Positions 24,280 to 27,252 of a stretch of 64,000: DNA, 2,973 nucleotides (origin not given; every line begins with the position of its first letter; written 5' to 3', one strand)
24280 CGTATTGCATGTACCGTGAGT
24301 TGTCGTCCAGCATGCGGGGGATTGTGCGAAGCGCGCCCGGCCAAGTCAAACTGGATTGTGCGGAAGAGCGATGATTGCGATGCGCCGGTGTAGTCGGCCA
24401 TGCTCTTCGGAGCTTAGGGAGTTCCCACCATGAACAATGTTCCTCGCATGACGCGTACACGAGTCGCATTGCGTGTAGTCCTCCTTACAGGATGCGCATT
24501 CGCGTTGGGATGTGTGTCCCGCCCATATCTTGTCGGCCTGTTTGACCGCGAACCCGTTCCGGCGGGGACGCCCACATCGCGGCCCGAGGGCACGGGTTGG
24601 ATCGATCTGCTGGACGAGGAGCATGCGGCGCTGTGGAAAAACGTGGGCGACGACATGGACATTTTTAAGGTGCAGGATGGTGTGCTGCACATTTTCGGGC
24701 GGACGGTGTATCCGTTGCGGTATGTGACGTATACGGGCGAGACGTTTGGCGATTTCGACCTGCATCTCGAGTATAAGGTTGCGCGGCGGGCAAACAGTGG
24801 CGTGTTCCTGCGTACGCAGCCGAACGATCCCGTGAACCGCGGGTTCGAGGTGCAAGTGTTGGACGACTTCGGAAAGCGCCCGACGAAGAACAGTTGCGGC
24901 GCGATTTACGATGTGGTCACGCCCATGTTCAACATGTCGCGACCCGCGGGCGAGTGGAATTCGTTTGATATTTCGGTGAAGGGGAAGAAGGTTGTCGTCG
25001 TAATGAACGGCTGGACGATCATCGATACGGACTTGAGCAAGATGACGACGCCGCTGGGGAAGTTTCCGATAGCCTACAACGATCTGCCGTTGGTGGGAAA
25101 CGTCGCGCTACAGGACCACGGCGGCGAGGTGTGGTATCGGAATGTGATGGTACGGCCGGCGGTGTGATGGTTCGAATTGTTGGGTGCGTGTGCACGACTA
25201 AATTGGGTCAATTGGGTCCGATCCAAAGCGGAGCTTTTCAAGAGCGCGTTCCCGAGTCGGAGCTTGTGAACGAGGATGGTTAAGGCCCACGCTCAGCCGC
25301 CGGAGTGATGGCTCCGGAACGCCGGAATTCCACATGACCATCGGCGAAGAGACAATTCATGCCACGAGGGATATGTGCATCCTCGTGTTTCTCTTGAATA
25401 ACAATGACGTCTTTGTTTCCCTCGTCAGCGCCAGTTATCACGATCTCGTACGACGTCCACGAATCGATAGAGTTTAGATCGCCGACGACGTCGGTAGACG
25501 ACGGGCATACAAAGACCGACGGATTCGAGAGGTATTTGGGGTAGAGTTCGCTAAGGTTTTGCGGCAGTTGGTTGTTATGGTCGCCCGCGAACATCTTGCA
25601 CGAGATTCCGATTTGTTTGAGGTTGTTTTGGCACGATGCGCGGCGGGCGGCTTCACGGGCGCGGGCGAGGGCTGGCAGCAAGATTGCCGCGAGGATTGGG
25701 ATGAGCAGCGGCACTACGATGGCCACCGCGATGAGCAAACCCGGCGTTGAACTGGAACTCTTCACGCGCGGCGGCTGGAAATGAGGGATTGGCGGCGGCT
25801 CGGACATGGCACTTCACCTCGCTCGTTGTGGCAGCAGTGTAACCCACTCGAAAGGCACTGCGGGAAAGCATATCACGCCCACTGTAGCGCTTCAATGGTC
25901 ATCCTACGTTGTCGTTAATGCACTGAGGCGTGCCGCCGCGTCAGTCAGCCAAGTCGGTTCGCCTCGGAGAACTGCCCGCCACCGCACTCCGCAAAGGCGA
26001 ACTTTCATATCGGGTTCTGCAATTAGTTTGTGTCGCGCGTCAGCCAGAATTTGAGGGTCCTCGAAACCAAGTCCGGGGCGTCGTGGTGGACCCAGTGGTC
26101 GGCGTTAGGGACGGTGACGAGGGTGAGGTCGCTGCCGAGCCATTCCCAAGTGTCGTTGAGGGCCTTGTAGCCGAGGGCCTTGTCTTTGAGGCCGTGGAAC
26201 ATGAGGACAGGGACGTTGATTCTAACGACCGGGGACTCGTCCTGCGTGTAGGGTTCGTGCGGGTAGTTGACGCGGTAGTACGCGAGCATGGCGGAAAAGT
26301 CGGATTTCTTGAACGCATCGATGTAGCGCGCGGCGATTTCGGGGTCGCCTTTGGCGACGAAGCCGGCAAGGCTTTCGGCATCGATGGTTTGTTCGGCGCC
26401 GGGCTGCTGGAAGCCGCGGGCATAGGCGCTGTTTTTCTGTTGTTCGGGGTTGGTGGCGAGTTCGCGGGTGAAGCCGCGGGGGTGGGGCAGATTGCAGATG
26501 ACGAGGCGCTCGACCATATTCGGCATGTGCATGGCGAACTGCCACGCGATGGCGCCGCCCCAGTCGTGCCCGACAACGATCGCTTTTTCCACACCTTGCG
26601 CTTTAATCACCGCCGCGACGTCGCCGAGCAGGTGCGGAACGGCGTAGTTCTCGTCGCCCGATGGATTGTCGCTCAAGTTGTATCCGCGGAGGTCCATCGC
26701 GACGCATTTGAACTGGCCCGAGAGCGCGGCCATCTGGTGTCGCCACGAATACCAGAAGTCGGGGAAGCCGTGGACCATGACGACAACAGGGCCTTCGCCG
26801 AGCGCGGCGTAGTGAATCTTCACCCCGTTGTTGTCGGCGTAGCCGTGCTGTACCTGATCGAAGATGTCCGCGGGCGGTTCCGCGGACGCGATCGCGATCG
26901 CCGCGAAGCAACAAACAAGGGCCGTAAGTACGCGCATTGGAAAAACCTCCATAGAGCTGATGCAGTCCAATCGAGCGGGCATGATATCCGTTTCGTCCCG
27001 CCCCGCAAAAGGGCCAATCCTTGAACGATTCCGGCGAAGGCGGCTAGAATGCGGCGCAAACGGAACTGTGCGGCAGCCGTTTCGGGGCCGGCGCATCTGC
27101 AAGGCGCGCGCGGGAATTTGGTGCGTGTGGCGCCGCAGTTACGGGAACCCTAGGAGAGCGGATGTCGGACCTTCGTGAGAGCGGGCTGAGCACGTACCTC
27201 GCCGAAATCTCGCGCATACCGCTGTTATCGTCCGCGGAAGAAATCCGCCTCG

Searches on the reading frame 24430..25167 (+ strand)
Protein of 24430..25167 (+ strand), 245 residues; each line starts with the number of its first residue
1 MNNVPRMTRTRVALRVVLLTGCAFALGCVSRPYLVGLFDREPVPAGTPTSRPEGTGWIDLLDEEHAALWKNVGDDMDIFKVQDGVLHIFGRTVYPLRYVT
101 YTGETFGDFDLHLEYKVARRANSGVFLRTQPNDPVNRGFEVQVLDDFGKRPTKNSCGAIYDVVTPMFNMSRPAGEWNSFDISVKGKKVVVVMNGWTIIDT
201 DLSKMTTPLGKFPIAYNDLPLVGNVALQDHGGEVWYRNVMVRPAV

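Call 30: search_protein_families(library=pfam, proteins=[window:24430-25167:+], max_evalue=0.01)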
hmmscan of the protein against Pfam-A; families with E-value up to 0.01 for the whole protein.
window:24430-25167:+ (245 aa): 1 family
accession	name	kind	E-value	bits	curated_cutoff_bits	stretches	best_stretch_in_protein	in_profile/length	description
PF06439.18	3keto-disac_hyd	-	2.5e-41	142.2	26.8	1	56-242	1-187/187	3-keto-disaccharide hydrolase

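Call 39: find_encoding_contigs(protein=window:24430-25167:+, flank=3000, max_places=8)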
Protein window:24430-25167:+ (245 aa): 4 contigs read that carry it; 4 places shown.
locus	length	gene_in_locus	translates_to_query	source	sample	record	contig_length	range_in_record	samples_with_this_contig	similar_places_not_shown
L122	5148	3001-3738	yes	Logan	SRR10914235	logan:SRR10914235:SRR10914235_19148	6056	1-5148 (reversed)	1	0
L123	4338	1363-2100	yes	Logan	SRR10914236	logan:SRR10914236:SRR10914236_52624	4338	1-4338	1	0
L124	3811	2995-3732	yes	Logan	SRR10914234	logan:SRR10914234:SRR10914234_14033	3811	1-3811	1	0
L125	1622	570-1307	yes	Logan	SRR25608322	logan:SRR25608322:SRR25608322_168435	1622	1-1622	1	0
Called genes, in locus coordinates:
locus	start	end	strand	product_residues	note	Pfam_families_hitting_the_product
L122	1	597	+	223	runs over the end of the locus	-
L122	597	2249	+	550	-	PF01145:Band_7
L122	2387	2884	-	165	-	PF00383:dCMP_cyt_deam_1, PF14437:MafB19-deam, PF14439:Bd3614-deam (weak)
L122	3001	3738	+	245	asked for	PF06439:3keto-disac_hyd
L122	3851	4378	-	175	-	PF07596:SBP_bac_10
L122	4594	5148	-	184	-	?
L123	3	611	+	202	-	?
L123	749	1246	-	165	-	PF00383:dCMP_cyt_deam_1, PF14437:MafB19-deam, PF14439:Bd3614-deam (weak)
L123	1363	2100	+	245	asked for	PF06439:3keto-disac_hyd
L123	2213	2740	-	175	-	PF07596:SBP_bac_10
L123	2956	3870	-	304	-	PF00561:Abhydrolase_1, PF12146:Hydrolase_4 (weak), PF12697:Abhydrolase_6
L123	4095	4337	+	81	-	?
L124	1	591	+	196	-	?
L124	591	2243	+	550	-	PF01145:Band_7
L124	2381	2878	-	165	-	PF00383:dCMP_cyt_deam_1, PF14437:MafB19-deam, PF14439:Bd3614-deam (weak)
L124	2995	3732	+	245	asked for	PF06439:3keto-disac_hyd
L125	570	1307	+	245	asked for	PF06439:3keto-disac_hyd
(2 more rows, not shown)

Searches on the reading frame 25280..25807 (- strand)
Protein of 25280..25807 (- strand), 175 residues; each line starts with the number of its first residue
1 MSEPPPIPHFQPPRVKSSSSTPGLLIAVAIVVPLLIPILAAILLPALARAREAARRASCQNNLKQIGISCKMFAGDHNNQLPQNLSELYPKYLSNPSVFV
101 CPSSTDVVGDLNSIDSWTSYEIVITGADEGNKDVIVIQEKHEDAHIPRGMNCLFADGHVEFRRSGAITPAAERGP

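Call 30: search_protein_families(library=pfam, proteins=[window:25280-25807:-], max_evalue=0.01)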
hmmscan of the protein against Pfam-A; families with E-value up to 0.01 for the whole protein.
window:25280-25807:- (175 aa): 1 family
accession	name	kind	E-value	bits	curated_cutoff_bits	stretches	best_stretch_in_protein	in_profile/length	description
PF07596.16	SBP_bac_10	-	5.4e-12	46.8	23.3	1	49-84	2-36/268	Protein of unknown function (DUF1559)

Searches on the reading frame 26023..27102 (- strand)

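Call 30: search_protein_families(library=pfam, proteins=[window:26023-27102:-], max_evalue=0.01)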
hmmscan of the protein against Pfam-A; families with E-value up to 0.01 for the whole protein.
window:26023-27102:- (359 aa): 5 families
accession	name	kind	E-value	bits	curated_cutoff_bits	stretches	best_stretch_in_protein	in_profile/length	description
PF00561.26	Abhydrolase_1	-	2e-29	103.5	25.8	1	105-343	1-245/245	alpha/beta hydrolase fold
PF12697.13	Abhydrolase_6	-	3.1e-21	77.5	26.3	1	107-347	1-215/217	Alpha/beta hydrolase family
PF12146.15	Hydrolase_4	-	2.4e-11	43.9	27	1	106-203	6-107/239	Serine aminopeptidase, S33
PF03096.20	Ndr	-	0.00014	21.2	23.3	1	147-354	74-276/283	Ndr family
PF01738.24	DLH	-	0.00037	20.6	21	0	168-202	93-126/217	Dienelactone hydrolase family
